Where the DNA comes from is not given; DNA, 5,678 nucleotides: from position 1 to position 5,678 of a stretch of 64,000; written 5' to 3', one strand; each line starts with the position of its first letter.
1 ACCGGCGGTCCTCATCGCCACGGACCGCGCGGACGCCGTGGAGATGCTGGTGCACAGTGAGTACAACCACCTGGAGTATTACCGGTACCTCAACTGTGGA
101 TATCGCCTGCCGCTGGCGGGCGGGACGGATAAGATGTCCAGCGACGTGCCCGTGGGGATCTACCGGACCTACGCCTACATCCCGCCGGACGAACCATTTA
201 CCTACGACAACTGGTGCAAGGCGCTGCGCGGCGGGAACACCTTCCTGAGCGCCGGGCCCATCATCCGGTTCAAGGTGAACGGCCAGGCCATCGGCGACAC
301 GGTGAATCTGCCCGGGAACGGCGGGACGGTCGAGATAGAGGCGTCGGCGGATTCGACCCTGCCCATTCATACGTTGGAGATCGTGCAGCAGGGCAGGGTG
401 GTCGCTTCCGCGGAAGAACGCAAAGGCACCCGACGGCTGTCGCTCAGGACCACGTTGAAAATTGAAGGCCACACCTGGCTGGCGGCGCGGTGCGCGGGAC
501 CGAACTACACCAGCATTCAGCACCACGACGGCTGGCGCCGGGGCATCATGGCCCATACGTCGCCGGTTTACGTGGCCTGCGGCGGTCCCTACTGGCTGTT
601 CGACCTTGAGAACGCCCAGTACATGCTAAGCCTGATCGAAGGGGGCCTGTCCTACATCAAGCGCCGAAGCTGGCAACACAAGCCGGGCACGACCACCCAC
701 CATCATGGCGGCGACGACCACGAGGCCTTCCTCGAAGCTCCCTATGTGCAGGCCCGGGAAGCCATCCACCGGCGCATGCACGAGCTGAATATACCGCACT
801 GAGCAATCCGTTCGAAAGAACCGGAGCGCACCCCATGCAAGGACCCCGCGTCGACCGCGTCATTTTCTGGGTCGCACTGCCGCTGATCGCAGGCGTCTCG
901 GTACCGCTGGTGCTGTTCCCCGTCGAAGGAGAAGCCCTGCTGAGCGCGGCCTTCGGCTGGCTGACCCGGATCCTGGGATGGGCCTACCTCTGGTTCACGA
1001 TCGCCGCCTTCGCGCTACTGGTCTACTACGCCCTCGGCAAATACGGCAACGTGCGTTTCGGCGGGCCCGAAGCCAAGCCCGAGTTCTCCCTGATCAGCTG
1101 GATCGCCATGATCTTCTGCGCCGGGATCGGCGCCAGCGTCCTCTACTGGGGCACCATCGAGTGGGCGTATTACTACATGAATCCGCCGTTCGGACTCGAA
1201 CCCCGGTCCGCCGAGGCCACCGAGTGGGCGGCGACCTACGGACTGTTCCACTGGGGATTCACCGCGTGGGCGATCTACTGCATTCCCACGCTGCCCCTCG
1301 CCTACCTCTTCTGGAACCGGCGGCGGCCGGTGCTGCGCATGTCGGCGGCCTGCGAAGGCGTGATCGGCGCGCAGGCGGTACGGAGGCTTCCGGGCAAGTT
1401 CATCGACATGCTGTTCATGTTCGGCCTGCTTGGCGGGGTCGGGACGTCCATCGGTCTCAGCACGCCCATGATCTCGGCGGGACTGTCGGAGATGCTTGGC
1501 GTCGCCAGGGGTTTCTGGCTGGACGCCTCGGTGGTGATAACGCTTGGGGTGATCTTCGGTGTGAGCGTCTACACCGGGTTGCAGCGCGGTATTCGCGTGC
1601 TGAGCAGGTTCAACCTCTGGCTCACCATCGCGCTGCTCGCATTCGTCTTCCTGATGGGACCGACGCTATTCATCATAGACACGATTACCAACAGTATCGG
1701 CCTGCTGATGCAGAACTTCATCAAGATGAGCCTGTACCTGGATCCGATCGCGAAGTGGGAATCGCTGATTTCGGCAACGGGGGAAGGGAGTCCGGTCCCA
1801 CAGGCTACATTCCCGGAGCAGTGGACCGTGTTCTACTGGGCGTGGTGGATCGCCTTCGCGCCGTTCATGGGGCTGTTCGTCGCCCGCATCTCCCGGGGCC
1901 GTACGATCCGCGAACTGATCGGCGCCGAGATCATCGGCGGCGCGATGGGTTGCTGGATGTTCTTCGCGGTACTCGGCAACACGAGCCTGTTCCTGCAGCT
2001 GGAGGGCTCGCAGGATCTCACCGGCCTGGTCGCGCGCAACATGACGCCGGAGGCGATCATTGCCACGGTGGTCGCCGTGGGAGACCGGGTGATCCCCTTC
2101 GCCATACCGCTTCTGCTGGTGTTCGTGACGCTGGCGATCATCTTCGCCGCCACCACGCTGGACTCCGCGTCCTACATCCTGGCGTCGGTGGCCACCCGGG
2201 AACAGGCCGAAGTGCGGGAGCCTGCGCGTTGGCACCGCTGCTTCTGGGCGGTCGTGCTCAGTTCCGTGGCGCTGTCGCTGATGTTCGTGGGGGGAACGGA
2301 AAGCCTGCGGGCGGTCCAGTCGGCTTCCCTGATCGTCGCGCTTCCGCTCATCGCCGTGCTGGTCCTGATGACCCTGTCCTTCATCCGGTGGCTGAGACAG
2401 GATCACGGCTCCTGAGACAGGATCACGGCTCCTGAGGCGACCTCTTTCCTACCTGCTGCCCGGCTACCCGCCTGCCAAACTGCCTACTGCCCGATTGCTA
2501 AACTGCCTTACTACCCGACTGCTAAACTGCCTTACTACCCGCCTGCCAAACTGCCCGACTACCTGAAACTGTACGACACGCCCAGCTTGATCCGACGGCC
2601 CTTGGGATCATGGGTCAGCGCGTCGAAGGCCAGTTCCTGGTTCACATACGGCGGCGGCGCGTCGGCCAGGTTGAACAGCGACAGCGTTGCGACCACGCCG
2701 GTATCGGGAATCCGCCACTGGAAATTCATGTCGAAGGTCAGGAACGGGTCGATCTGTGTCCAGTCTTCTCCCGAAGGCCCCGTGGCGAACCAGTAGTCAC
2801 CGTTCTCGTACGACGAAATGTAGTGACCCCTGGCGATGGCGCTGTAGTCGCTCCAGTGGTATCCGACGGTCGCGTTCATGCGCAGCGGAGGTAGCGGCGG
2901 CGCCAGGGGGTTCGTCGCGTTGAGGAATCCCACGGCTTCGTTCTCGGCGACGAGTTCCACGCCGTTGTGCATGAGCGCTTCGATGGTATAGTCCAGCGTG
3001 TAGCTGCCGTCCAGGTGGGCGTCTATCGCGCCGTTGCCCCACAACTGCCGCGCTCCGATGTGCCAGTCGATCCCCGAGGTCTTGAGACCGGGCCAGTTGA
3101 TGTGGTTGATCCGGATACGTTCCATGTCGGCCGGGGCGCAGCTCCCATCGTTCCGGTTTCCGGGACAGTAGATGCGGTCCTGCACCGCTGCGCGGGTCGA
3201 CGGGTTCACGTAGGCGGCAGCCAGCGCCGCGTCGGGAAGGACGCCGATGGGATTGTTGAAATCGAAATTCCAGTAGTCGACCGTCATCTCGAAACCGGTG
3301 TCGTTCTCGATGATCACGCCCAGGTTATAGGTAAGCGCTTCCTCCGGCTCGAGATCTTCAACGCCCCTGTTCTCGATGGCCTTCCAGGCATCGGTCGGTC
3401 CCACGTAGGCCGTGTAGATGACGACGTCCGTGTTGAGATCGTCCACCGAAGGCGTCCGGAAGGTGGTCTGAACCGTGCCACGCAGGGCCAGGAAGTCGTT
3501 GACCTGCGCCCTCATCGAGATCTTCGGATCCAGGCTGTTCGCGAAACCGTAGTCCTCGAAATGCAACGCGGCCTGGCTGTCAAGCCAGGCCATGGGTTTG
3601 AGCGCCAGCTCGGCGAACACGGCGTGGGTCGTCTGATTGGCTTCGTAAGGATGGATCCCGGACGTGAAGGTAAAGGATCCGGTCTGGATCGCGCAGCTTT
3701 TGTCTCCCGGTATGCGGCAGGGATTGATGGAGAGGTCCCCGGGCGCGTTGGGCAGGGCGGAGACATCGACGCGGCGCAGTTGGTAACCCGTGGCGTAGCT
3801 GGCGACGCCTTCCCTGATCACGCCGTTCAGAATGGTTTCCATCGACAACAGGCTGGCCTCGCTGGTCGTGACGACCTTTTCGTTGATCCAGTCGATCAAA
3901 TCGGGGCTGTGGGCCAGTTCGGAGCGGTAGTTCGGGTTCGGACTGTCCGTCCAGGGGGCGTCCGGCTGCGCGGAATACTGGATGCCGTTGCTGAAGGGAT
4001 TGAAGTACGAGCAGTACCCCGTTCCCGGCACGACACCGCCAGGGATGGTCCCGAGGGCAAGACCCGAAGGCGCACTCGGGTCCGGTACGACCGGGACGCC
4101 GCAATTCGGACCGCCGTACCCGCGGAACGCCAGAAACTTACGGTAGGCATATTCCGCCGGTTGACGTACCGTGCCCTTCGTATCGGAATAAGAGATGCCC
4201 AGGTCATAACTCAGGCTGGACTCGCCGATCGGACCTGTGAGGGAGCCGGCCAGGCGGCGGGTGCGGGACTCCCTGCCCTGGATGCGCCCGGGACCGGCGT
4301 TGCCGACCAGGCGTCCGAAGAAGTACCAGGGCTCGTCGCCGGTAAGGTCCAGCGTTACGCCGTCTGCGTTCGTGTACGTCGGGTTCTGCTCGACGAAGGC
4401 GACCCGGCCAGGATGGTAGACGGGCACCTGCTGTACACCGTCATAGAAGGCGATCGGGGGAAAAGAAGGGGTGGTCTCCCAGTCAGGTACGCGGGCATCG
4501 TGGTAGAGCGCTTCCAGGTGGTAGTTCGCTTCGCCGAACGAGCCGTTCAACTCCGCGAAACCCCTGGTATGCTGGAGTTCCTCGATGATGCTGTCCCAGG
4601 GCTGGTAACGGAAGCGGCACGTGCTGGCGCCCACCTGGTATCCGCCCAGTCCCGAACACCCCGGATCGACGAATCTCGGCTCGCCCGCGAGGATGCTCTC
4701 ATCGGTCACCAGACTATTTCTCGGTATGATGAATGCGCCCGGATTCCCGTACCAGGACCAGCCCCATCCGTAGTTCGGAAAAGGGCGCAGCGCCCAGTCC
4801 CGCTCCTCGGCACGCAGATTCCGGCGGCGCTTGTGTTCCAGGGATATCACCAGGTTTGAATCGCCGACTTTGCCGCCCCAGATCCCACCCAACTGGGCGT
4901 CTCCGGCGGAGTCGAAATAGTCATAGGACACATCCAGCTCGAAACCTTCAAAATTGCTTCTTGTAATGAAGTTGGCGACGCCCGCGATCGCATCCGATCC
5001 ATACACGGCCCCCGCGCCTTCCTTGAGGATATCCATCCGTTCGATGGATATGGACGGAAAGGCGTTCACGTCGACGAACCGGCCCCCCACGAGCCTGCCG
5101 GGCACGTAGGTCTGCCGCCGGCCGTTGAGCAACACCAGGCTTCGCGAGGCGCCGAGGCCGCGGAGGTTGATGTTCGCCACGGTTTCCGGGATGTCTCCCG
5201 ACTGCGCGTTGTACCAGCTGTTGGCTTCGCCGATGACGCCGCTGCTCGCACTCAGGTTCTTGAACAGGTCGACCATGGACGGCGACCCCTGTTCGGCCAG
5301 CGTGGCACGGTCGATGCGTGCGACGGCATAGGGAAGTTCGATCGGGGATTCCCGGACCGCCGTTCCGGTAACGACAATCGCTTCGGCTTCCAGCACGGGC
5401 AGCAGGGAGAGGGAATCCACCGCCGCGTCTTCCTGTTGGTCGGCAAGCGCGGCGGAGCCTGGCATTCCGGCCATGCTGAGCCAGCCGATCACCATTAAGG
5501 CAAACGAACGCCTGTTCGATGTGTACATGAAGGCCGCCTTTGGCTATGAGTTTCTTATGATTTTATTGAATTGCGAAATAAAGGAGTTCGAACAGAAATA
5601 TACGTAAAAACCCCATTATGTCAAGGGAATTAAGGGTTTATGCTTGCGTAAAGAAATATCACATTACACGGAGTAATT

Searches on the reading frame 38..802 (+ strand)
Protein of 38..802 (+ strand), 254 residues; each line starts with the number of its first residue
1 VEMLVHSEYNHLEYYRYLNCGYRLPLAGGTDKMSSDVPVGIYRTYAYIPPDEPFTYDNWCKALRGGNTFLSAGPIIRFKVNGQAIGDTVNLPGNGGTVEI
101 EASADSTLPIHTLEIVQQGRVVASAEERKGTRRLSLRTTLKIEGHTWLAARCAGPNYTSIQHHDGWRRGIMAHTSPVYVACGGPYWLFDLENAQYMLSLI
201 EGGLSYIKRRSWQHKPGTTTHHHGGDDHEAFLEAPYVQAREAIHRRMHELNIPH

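Call 8: search_protein_families(library=pfam, proteins=[window:38-802:+], max_evalue=0.001)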
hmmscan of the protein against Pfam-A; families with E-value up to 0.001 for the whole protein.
window:38-802:+ (254 aa): 0 families

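Call 85: search_protein_families(library=pfam, proteins=[window:38-802:+], max_evalue=0.01)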
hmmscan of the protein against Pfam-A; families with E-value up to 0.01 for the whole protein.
window:38-802:+ (254 aa): 0 families

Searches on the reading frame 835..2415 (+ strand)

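Call 8: search_protein_families(library=pfam, proteins=[window:835-2415:+], max_evalue=0.001)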
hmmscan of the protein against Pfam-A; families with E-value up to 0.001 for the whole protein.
window:835-2415:+ (526 aa): 1 family
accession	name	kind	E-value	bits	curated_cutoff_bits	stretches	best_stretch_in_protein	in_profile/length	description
PF02028.23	BCCT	-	1.7e-147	492.3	27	1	10-523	1-485/485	BCCT, betaine/carnitine/choline family transporter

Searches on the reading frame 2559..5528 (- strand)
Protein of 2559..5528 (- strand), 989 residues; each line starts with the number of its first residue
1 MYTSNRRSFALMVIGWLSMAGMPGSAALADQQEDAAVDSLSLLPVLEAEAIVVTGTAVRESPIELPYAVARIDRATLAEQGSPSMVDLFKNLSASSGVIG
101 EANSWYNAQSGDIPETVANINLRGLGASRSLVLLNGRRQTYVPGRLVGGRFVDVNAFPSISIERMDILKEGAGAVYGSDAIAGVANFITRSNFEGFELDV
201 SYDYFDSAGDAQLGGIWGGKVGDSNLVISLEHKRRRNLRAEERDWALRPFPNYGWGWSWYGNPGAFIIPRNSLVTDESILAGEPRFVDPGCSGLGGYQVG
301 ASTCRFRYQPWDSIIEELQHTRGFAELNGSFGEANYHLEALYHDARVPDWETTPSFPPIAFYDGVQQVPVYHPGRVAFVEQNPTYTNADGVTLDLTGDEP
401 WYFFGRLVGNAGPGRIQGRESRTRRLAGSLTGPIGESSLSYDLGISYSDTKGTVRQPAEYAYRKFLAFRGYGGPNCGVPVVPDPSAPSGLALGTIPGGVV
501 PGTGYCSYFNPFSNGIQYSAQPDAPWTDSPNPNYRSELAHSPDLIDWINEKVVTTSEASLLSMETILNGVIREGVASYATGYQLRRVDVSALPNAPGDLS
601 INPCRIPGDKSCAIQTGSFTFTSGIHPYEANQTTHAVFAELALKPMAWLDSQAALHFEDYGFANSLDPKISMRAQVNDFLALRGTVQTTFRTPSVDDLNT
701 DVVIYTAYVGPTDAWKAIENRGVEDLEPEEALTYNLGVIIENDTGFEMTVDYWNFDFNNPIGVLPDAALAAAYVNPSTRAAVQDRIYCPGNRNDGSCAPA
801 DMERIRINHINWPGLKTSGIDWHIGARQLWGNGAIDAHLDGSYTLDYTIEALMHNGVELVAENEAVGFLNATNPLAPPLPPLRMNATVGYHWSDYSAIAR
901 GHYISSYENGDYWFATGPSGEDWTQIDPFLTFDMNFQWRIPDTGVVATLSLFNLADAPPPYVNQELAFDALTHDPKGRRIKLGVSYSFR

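Call 8: search_protein_families(library=pfam, proteins=[window:2559-5528:-], max_evalue=0.001)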
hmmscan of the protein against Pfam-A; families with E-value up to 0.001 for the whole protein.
window:2559-5528:- (989 aa): 2 families
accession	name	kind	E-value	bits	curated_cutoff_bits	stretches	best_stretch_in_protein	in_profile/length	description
PF00593.30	TonB_dep_Rec_b-barrel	-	9.2e-17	62.5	27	1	625-954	161-436/436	TonB dependent receptor-like, beta-barrel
PF07715.20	Plug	-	1.4e-15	58.1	23.9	1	63-184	3-107/107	TonB-dependent Receptor Plug Domain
